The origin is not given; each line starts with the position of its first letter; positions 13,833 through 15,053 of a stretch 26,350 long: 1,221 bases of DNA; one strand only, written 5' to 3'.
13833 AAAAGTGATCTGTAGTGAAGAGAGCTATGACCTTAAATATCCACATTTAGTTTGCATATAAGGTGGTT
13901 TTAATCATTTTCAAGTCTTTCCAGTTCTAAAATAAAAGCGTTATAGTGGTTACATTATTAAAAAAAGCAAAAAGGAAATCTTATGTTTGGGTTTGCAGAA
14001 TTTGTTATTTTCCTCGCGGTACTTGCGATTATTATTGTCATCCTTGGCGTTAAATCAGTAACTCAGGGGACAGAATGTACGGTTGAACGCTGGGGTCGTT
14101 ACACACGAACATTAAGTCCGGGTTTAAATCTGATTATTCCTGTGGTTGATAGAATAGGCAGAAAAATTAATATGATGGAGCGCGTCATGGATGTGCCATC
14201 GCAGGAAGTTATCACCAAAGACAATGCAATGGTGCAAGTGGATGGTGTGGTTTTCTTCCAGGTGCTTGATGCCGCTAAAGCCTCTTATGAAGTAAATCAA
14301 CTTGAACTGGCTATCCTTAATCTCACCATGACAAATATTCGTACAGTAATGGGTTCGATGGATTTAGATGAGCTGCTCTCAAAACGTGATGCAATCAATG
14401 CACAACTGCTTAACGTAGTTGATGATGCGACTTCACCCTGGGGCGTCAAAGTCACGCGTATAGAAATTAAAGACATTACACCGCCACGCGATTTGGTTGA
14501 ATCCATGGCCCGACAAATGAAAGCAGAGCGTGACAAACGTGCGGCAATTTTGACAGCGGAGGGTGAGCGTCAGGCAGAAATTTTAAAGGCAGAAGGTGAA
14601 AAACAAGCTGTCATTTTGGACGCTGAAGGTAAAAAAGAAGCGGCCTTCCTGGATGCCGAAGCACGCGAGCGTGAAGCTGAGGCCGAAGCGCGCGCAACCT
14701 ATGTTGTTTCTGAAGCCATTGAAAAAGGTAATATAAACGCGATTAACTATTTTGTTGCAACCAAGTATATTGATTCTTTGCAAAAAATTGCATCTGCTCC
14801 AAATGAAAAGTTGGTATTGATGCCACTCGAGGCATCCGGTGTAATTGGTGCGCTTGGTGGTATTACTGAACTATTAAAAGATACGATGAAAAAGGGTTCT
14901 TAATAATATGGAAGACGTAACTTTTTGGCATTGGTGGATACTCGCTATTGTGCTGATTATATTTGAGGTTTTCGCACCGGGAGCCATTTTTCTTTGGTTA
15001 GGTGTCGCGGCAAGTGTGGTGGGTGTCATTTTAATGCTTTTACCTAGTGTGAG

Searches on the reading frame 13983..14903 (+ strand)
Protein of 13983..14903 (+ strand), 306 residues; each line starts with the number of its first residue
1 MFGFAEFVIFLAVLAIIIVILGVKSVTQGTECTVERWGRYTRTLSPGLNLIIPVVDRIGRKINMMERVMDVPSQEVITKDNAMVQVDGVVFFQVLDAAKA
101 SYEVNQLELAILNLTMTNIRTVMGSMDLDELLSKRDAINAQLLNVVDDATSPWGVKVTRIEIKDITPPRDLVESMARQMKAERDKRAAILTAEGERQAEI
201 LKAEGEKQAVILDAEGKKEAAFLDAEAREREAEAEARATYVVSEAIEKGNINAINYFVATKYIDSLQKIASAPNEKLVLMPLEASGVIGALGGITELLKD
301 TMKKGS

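Call 6: search_protein_families(library=ncbifam, proteins=[window:13983-14903:+])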
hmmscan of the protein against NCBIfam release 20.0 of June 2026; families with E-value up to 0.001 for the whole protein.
window:13983-14903:+ (306 aa): 5 families
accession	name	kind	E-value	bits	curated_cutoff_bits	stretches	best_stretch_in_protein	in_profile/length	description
TIGR01933.1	hflK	equivalog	6.9e-25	88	159.4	1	28-228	6-208/261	FtsH protease activity modulator HflK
NF008181.0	PRK10930.1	equivalog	2.3e-12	46.5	660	1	8-227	80-303/419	FtsH protease activity modulator HflK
TIGR01932.1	hflC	equivalog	3e-12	46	134.4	1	133-248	172-280/318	protease modulator HflC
NF058507.1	FlotScfldFlot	equivalog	1.1e-08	34.6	700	1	35-248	45-275/477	flotillin lipid rafts scaffold protein FloT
NF008259.0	PRK11029.1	equivalog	4.4e-07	29.2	427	1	147-232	195-280/334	protease modulator HflC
